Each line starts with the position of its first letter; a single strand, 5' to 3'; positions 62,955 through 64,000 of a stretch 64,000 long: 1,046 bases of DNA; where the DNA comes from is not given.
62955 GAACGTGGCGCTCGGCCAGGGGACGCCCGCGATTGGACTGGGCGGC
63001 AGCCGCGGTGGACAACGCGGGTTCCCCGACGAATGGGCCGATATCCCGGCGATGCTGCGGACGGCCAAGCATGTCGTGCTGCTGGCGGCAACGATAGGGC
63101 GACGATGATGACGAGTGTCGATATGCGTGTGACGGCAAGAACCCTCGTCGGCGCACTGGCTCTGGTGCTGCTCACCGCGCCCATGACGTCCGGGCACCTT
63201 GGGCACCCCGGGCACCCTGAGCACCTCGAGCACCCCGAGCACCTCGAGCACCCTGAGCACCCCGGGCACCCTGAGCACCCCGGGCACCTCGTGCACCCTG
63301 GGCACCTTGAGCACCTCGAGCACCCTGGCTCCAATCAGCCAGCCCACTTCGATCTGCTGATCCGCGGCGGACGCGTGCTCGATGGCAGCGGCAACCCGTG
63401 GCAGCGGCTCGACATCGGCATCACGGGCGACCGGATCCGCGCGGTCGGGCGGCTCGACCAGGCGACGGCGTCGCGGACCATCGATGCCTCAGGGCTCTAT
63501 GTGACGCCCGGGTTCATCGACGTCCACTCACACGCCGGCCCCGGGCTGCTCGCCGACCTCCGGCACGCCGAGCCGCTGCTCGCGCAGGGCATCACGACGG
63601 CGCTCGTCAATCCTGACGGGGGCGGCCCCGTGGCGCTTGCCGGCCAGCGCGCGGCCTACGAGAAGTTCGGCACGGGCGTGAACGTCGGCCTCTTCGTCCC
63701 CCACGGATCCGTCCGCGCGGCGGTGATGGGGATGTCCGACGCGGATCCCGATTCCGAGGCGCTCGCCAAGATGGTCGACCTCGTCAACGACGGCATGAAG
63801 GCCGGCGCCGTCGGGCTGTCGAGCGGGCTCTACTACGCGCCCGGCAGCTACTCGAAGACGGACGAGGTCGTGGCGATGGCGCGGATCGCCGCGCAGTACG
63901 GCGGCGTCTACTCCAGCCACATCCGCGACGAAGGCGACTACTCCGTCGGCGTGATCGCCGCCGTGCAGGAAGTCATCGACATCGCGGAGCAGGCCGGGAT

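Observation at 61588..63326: Two inverted 9-bp tandem arrays (about 24 and 15 units) bracket the M20-type peptidase gene: potential invertible or recombinogenic segment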

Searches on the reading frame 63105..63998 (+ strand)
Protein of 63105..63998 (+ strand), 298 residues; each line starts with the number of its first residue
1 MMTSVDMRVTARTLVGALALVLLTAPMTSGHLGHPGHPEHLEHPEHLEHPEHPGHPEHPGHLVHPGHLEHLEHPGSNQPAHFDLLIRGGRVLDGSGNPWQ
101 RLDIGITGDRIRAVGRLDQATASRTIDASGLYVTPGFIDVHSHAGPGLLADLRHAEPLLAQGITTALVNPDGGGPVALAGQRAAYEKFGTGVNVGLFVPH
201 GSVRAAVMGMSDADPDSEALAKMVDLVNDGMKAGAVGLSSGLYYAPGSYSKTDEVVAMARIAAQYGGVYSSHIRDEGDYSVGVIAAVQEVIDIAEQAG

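Call 9: search_protein_families(library=pfam, proteins=[window:63105-63998:+])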
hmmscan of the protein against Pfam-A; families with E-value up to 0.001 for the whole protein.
window:63105-63998:+ (298 aa): 2 families
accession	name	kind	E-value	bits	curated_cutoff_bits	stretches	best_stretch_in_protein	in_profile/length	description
PF07969.17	Amidohydro_3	-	7.1e-09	36.1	29.7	1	124-246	1-144/472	Amidohydrolase family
PF01979.26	Amidohydro_1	-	3.3e-05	23.7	25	1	132-278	1-159/345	Amidohydrolase family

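Call 22: find_homologous_proteins(query=window:63105-63998:+)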
Query window:63105-63998:+ (298 aa): 2422 proteins with E <= 0.001 among 8000 candidates; the best 120 are listed.
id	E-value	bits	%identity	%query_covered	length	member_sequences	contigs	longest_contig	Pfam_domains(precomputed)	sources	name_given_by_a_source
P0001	3.0e-109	383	87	70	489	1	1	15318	PF07969.18,PF01979.27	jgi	jgi:N-acyl-D-amino-acid deacylase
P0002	9.0e-103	362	78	74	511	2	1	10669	PF07969.18,PF01979.27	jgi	jgi:N-acyl-D-amino-acid deacylase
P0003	3.0e-102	360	75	75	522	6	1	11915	PF07969.18,PF01979.27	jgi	jgi:N-acyl-D-amino-acid deacylase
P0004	1.4e-100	354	75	74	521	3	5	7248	PF07969.18,PF01979.27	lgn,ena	-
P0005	2.3e-100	354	74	74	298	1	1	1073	PF07969.18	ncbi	ncbi:MAG: N-acyl-D-amino-acid deacylase family protein, partial [Longimicrobiales bacterium]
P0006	2.7e-100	354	76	74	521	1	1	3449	PF07969.18,PF01979.27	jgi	jgi:N-acyl-D-amino-acid deacylase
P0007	2.7e-100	354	75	74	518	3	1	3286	PF07969.18,PF01979.27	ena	-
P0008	5.0e-100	353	76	74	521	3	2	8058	PF07969.18,PF01979.27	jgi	jgi:N-acyl-D-amino-acid deacylase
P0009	5.8e-100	352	75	74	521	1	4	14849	PF07969.18,PF01979.27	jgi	jgi:N-acyl-D-amino-acid deacylase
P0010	7.8e-100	352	73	74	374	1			PF07969.18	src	-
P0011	2.3e-99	351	74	75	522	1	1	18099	PF07969.18,PF01979.27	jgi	jgi:N-acyl-D-amino-acid deacylase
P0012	3.2e-99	350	74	75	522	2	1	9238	PF07969.18,PF01979.27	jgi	jgi:N-acyl-D-aspartate/D-glutamate deacylase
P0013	1.2e-98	348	74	74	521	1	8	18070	PF07969.18,PF01979.27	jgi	jgi:N-acyl-D-amino-acid deacylase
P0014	1.2e-98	348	74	74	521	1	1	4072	PF07969.18,PF01979.27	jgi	jgi:N-acyl-D-amino-acid deacylase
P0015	1.6e-98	348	75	74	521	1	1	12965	PF07969.18,PF01979.27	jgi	jgi:N-acyl-D-amino-acid deacylase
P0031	6.2e-95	336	72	75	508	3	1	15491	PF07969.18,PF01979.27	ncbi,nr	ncbi:MAG TPA: amidohydrolase family protein [Vicinamibacterales bacterium]|nr:amidohydrolase family 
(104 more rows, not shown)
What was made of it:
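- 63330..64000 (+): Catalytic domain of the N-acyl-D-amino-acid deacylase (Amidohydro_3). It runs off the end of the window. Homologues are named N-acyl-D-amino-acid deacylase by JGI and NCBI (call 22).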

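Call 24: find_encoding_contigs(protein=P0001, flank=10000, max_places=5)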
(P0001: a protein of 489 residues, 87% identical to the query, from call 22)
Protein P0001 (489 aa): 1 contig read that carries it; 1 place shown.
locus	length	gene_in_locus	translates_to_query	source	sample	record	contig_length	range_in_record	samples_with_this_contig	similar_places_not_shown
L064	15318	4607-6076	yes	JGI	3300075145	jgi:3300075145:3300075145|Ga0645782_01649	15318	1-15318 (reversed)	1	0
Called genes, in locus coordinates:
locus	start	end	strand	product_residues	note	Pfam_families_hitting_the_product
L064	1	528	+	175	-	?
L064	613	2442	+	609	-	PF13492:GAF_3 (faint), PF01590:GAF, PF13185:GAF_2, PF07730:HisKA_3, PF13581:HATPase_c_2 (faint), PF02518:HATPase_c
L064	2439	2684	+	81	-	PF00072:Response_reg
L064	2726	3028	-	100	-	-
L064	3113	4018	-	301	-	PF00582:Usp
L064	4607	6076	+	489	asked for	PF07969:Amidohydro_3, PF01979:Amidohydro_1 (weak)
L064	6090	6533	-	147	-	-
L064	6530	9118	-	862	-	PF00069:Pkinase, PF07714:PK_Tyr_Ser-Thr, PF03109:ABC1 (weak), PF13414:TPR_11 (weak), PF13424:TPR_12 (weak), PF13432:TPR_16, PF14559:TPR_19 (weak), PF13424:TPR_12, +15 more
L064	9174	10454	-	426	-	PF01134:GIDA (faint), PF01266:DAO (weak), PF01494:FAD_binding_3 (faint), PF03486:HI0933_like (faint), PF07992:Pyr_redox_2, PF13450:NAD_binding_8 (weak), PF13454:NAD_binding_9 (faint), PF00070:Pyr_redox (weak), +2 more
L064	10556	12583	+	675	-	PF04879:Molybdop_Fe4S4, PF00384:Molybdopterin, PF01568:Molydop_binding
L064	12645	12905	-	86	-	PF10685:KGG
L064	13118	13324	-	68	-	-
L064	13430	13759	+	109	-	PF04362:Iron_traffic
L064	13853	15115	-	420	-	PF18130:ATPgrasp_N, PF13535:ATP-grasp_4, PF18603:LAL_C2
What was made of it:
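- On Invertible DNA switch (inverton): The L064 contig has none either (call 24).
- Gene content between the arms differs between lineages: the peptidase is present in the window and absent in L064 (call 24).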

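Call 69: find_encoding_contigs(protein=P0002, flank=4000, max_places=2)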
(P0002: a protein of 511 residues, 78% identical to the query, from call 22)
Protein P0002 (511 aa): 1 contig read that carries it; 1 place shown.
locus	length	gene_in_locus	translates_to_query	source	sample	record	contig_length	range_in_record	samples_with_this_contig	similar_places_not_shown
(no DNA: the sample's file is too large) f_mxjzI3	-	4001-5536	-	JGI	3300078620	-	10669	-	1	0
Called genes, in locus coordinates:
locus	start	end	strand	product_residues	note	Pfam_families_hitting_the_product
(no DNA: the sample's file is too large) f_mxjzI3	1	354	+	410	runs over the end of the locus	PF04551:GcpE, PF26540:GcpE_C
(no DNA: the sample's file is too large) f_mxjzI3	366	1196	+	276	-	PF02811:PHP (faint)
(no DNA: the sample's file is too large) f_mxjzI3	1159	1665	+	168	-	PF00583:Acetyltransf_1, PF13673:Acetyltransf_10, PF13508:Acetyltransf_7, PF08445:FR47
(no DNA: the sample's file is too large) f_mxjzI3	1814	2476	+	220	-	-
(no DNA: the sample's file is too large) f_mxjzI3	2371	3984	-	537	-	PF00756:Esterase (weak)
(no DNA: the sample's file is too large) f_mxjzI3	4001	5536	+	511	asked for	PF01979:Amidohydro_1 (weak), PF07969:Amidohydro_3, PF01979:Amidohydro_1 (weak)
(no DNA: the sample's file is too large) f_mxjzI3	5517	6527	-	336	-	PF06078:DUF937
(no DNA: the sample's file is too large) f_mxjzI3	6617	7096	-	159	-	-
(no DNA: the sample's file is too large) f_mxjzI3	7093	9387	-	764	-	?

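Call 70: find_encoding_contigs(protein=P0031, flank=4000, max_places=2)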
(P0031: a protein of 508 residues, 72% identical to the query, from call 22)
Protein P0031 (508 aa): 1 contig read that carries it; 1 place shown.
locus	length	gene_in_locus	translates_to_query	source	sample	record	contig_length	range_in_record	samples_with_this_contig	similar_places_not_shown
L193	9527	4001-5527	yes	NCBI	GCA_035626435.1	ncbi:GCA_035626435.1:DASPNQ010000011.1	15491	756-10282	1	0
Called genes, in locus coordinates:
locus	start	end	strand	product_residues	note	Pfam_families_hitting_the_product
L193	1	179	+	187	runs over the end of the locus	-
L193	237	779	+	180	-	PF07609:DUF1572, PF04978:MST, PF12867:DinB_2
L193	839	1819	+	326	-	PF01408:GFO_IDH_MocA, PF22725:GFO_IDH_MocA_C3, PF02894:GFO_IDH_MocA_C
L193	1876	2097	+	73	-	-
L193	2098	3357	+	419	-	PF04551:GcpE, PF26540:GcpE_C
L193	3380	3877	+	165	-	PF13302:Acetyltransf_3 (weak), PF13673:Acetyltransf_10, PF00583:Acetyltransf_1, PF13508:Acetyltransf_7, PF08445:FR47 (weak)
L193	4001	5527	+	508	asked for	PF07969:Amidohydro_3, PF01979:Amidohydro_1 (weak)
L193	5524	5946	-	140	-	-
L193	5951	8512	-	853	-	PF00069:Pkinase, PF07714:PK_Tyr_Ser-Thr, PF21033:RMD1-3 (faint), PF13428:TPR_14 (faint), PF14559:TPR_19 (faint), PF07719:TPR_2 (faint), PF13432:TPR_16 (weak), PF13424:TPR_12 (weak), +6 more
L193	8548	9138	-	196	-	PF07883:Cupin_2 (faint)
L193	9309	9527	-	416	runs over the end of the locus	PF01134:GIDA (faint), PF01266:DAO (faint), PF01494:FAD_binding_3 (faint), PF03486:HI0933_like (faint), PF07992:Pyr_redox_2, PF13450:NAD_binding_8 (faint), PF00070:Pyr_redox, PF22366:NDH2_C, +2 more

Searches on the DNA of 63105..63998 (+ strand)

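Call 49: search_rna_families(sources=[L064, L096, L122, L145, L132, L103, L131, L121], threshold=evalue, max_evalue=0.1)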
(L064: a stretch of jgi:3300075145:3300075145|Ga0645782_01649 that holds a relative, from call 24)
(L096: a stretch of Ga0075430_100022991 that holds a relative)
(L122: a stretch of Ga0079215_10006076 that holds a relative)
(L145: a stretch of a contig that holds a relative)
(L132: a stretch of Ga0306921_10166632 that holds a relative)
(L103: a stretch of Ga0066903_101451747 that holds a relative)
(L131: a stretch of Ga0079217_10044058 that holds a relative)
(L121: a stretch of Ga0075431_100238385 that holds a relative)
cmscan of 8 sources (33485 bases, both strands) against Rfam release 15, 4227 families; matches with E-value up to 0.1: 7.
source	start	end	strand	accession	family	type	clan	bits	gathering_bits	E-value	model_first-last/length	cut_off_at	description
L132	1997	2149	+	RF04116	MIR9672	Gene; miRNA;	-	48.5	74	1.1e-06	1-120/120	no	MIR9672 microRNA precursor family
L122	14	107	-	RF00891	mir-671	Gene; miRNA;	-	48.3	65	1.1e-05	1-84/84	no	mir-671 microRNA precursor family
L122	11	102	-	RF00763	mir-339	Gene; miRNA;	-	46.4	60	3.5e-05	1-92/92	no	mir-339 microRNA precursor family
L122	19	110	+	RF00763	mir-339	Gene; miRNA;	-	39.1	60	0.0018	1-92/92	no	mir-339 microRNA precursor family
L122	23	98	-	RF00051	mir-17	Gene; miRNA;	-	36.1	49.5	4e-05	1-80/80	no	mir-17 microRNA precursor family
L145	1000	1089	+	RF00760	mir-342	Gene; miRNA;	-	27.7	60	0.038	1-99/99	no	mir-342 microRNA precursor family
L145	1012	1087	+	RF00873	mir-550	Gene; miRNA;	-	27.4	81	0.085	1-85/85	no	mir-550 microRNA precursor family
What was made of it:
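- On Known structured RNA families (Rfam 15): There were only sub-threshold microRNA-hairpin look-alikes on the compact hairpins (call 49).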

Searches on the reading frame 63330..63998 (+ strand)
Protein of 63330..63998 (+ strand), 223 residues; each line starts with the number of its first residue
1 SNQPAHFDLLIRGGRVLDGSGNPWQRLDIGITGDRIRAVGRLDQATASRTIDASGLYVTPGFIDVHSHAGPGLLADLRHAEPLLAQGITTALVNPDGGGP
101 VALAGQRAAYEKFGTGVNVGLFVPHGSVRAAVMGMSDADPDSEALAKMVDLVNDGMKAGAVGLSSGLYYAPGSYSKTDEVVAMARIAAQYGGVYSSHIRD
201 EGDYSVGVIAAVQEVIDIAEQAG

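Call 40: search_protein_families(library=ncbifam, proteins=[window:63330-63998:+])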
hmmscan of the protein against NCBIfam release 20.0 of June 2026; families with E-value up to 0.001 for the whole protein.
window:63330-63998:+ (223 aa): 39 families (the best 25 are shown)
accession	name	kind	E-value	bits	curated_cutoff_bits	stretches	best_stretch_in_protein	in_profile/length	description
NF006560.0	PRK09061.1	subfamily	1.7e-28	99.2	340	1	4-223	23-252/517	amidohydrolase family protein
NF006689.0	PRK09237.1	equivalog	2.1e-16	59.5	371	1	6-92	2-90/383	amidohydrolase/deacetylase family metallohydrolase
NF009060.0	PRK12394.1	equivalog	2.6e-12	46.2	442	1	7-91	3-88/381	metallo-dependent hydrolase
NF006559.0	PRK09060.1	equivalog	3.9e-12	45.2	482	1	5-69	3-65/444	dihydroorotase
TIGR02033.1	D-hydantoinase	equivalog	1.4e-10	40.8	393.25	1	9-69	1-60/454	dihydropyrimidinase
NF009941.0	PRK13404.1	subfamily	1.7e-10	40.2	647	1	6-70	3-64/478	dihydropyrimidinase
NF006839.0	PRK09357.1-4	equivalog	9.4e-10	37.7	576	1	9-69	2-62/422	dihydroorotase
NF004839.0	PRK06189.1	equivalog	1.1e-09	37.5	631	1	6-69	2-63/451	allantoinase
NF005791.0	PRK07627.1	equivalog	2.8e-09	36.4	442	1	9-101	3-100/425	dihydroorotase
NF006056.0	PRK08204.1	subfamily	1.9e-08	33.5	391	1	9-69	5-67/449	hypothetical protein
NF005748.0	PRK07572.1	subfamily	3e-08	33.2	438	1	7-70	2-61/426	cytosine deaminase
TIGR03178.1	allantoinase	equivalog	3.2e-08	32.8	357.85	1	8-69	1-60/441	allantoinase AllB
TIGR01178.1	ade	equivalog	4.1e-08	32.1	472.5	1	8-95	1-85/552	adenine deaminase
NF007457.0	PRK10027.1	equivalog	4.1e-08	31.9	768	1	26-96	49-120/588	adenine deaminase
NF006252.0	PRK08393.1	equivalog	7.4e-08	31.8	617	1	9-83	3-77/424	N-ethylammeline chlorohydrolase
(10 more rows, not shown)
